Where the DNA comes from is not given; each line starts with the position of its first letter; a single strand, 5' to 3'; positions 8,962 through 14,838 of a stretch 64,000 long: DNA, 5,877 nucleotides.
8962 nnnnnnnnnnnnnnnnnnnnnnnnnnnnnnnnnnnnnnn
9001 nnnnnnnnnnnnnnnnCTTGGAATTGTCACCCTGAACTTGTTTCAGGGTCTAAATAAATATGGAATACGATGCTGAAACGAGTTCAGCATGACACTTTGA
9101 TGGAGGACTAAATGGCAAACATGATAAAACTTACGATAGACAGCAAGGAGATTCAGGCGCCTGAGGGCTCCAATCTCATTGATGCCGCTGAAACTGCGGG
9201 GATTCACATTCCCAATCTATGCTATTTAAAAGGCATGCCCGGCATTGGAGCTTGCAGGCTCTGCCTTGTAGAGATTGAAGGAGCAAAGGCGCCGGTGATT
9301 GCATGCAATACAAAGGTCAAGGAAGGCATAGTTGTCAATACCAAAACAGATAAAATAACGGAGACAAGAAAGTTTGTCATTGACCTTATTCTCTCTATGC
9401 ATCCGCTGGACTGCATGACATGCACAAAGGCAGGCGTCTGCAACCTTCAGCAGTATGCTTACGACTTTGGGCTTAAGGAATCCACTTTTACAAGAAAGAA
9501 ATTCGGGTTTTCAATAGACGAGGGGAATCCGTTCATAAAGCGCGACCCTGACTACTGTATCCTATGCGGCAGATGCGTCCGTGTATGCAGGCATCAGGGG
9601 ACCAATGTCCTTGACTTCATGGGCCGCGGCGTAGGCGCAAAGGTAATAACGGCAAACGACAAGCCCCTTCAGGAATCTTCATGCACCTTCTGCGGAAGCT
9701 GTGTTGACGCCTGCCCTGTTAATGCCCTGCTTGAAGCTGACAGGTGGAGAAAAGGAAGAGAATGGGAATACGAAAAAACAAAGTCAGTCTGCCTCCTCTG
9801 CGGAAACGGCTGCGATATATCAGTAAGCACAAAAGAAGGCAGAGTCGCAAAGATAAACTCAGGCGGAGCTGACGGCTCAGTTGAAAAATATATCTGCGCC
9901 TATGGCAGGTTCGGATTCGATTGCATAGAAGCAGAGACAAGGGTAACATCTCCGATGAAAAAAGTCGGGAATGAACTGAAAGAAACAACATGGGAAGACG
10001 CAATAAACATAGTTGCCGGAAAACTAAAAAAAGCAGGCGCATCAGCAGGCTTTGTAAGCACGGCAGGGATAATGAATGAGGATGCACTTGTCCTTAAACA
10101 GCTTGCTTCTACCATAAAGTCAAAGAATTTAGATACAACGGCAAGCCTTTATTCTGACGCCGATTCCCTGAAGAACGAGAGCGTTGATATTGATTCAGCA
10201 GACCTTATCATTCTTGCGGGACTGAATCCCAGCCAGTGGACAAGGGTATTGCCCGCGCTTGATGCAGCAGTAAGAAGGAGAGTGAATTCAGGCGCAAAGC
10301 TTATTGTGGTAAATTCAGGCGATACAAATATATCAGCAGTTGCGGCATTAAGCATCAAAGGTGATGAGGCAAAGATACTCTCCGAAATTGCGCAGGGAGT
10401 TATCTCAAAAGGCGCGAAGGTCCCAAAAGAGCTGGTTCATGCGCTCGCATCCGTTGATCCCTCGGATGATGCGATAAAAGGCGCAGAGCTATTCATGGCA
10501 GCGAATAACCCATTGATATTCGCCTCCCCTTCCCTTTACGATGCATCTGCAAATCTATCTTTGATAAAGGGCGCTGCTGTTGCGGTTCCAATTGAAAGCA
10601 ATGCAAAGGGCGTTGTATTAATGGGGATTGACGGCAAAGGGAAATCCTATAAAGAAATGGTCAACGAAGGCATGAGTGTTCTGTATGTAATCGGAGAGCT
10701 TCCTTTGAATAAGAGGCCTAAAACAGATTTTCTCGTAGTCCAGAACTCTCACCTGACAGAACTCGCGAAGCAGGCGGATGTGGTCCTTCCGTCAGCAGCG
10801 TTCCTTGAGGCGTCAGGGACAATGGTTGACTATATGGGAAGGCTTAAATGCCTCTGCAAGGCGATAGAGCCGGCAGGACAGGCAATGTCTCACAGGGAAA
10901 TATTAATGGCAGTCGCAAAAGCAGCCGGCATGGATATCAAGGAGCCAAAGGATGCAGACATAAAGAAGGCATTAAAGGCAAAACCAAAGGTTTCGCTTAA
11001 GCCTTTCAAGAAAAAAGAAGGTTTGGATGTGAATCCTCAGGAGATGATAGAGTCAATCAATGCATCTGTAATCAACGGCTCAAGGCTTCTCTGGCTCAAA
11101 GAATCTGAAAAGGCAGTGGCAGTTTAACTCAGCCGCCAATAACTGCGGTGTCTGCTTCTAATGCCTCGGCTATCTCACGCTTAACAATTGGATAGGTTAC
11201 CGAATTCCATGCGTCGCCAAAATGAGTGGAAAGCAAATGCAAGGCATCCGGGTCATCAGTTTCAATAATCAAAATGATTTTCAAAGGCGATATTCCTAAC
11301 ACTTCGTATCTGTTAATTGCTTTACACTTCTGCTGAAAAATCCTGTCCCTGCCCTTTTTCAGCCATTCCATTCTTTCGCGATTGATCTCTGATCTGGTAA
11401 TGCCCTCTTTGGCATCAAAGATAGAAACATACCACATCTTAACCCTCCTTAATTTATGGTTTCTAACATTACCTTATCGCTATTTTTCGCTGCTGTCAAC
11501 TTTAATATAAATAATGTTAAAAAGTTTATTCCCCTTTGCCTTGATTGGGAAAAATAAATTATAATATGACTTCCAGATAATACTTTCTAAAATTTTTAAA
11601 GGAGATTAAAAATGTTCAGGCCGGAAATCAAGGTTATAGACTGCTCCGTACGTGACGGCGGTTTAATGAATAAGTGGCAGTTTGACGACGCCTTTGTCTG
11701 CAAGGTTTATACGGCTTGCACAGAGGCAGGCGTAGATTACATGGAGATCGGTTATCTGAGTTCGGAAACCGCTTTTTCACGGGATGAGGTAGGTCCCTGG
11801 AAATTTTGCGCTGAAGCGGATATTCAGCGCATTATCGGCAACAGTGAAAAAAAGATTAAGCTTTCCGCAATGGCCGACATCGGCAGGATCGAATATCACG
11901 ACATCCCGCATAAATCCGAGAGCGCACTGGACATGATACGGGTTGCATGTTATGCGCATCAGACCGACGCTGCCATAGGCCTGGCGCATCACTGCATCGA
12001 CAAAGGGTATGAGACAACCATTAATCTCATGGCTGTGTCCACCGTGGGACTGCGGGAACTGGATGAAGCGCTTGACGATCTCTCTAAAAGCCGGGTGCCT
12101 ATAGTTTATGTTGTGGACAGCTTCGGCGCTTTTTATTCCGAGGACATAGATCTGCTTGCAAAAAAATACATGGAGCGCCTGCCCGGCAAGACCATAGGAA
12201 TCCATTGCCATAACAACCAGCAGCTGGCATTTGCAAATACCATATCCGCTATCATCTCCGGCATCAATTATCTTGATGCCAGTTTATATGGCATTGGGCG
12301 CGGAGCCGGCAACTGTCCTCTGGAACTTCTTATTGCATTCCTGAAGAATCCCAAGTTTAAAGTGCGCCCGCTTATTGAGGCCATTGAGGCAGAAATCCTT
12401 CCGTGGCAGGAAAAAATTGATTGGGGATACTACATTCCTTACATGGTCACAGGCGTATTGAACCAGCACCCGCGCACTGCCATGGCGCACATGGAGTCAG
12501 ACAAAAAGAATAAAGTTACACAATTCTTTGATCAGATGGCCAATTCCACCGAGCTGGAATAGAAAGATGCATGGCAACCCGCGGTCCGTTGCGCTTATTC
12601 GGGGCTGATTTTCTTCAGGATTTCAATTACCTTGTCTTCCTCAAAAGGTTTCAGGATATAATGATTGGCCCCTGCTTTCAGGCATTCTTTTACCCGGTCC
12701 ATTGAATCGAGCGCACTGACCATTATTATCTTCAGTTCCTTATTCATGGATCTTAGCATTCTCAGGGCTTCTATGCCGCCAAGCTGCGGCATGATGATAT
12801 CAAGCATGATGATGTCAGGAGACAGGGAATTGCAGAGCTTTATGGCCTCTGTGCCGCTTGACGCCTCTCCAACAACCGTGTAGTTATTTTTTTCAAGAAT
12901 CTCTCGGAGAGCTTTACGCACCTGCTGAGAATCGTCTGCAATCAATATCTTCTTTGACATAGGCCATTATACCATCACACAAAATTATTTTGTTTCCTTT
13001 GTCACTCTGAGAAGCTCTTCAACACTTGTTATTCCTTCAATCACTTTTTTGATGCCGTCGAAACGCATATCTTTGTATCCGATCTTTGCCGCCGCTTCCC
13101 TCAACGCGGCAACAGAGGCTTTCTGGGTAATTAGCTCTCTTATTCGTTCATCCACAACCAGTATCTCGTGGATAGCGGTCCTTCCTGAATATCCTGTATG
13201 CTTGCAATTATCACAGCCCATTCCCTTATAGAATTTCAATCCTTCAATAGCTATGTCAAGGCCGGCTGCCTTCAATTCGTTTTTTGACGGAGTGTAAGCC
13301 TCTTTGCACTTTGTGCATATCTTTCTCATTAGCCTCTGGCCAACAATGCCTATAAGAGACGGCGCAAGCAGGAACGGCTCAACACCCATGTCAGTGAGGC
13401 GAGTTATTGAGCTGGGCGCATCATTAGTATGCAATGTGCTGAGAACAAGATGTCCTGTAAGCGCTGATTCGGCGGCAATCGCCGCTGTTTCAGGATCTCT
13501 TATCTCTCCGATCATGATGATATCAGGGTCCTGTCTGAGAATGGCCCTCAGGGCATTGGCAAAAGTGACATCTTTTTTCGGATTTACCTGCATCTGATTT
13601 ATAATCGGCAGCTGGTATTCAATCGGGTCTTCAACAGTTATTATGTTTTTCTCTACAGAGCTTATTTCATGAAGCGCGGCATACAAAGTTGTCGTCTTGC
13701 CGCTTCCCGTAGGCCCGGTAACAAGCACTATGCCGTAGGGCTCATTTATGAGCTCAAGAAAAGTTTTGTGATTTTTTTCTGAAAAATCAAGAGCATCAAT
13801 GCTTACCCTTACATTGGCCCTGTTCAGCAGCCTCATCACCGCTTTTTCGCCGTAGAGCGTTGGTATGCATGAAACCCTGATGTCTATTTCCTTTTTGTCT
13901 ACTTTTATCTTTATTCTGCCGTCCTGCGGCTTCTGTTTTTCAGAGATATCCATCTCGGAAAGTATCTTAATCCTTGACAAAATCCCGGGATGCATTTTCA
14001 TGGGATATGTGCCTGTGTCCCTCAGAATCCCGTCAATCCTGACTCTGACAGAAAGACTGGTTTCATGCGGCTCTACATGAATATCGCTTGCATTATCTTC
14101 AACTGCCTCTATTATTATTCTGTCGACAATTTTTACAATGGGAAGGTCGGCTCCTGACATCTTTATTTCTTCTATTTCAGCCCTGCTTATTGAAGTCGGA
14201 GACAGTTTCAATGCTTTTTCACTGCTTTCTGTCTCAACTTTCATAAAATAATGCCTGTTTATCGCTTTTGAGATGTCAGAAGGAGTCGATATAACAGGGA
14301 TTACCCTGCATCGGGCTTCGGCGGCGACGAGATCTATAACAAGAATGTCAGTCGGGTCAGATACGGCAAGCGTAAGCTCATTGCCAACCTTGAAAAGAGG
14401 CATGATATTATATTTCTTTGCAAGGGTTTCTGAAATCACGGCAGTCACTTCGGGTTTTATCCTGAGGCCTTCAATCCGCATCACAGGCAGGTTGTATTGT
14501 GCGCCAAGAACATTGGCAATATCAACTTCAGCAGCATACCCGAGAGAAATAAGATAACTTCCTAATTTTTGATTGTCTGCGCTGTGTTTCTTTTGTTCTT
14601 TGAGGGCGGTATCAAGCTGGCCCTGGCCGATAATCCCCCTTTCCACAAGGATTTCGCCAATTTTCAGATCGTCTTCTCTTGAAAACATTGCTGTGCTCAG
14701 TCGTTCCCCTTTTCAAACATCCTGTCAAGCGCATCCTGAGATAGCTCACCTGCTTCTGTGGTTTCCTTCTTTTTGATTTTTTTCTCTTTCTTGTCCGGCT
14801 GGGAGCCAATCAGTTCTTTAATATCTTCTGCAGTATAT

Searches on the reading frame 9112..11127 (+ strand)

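Call 7: search_protein_families(library=pfam, proteins=[window:9112-11127:+], max_evalue=0.001)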
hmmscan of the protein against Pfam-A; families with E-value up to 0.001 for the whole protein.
window:9112-11127:+ (671 aa): 15 families
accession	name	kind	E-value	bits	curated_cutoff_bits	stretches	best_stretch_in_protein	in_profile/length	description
PF00384.28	Molybdopterin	-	4.2e-30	105.4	24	1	277-603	1-352/353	Molybdopterin oxidoreductase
PF13510.11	Fer2_4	-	1.5e-18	67.1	22.8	1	3-79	2-81/82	2Fe-2S iron-sulfur cluster binding domain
PF10588.14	NADH-G_4Fe-4S_3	-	1.2e-14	53.9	27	1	86-124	1-39/40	NADH-ubiquinone oxidoreductase-G iron-sulfur binding region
PF12838.12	Fer4_7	-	8.4e-11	42.6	27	2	149-205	2-52/52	4Fe-4S dicluster domain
PF00037.32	Fer4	-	2.1e-10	40.4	21.1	2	188-206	5-23/24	4Fe-4S binding domain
PF22117.2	Fer4_Nqo3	-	7.3e-08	32.9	27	1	140-206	2-66/67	NADH-quinone oxidoreductase subunit 3, ferredoxin-like domain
PF13237.11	Fer4_10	-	2.9e-07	30.7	25.5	1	142-202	2-53/53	4Fe-4S dicluster domain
PF14697.11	Fer4_21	-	3e-07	30.9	35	1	145-205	4-56/59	4Fe-4S dicluster domain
PF04879.21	Molybdop_Fe4S4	-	3.3e-07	30.6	22.7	1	222-271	3-52/55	Molybdopterin oxidoreductase Fe4S4 domain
PF00111.32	Fer2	-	7e-07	29.5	21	1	11-69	5-76/77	2Fe-2S iron-sulfur cluster binding domain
PF13187.11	Fer4_9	-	2.2e-06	28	27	1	148-205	1-51/52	4Fe-4S dicluster domain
PF12837.12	Fer4_6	-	3.4e-06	27.2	25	1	141-162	1-22/24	4Fe-4S binding domain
PF13183.11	Fer4_8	-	0.00042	21.2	27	1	147-204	3-67/68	4Fe-4S dicluster domain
PF13484.11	Fer4_16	-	0.00048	21.3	30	1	191-224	2-36/66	4Fe-4S double cluster binding domain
PF25160.1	LdpA_Fe-S-bd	-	0.00099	19.3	27.6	0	184-206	21-43/49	LdpA Fe-S cluster-binding domain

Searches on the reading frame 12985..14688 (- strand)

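Call 7: search_protein_families(library=pfam, proteins=[window:12985-14688:-], max_evalue=0.001)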
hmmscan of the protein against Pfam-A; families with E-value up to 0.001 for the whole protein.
window:12985-14688:- (567 aa): 5 families
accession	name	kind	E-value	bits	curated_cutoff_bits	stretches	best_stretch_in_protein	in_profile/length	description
PF00437.27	T2SSE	-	1.3e-136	455.5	24.9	1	181-561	5-370/370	Type II/IV secretion system protein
PF05157.20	MshEN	-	5.3e-19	68.4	23.1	1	65-147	1-84/90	MshEN domain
PF25199.1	nSTAND_NTPase5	-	1.5e-05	25.3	34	1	314-363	37-87/145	Novel STAND NTPase 5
PF13191.12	AAA_16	-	0.00042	21.3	32.6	0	316-345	23-51/167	AAA ATPase domain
PF20720.3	nSTAND3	-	0.00053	20.2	27.2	0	305-357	5-56/155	Novel STAND NTPase 3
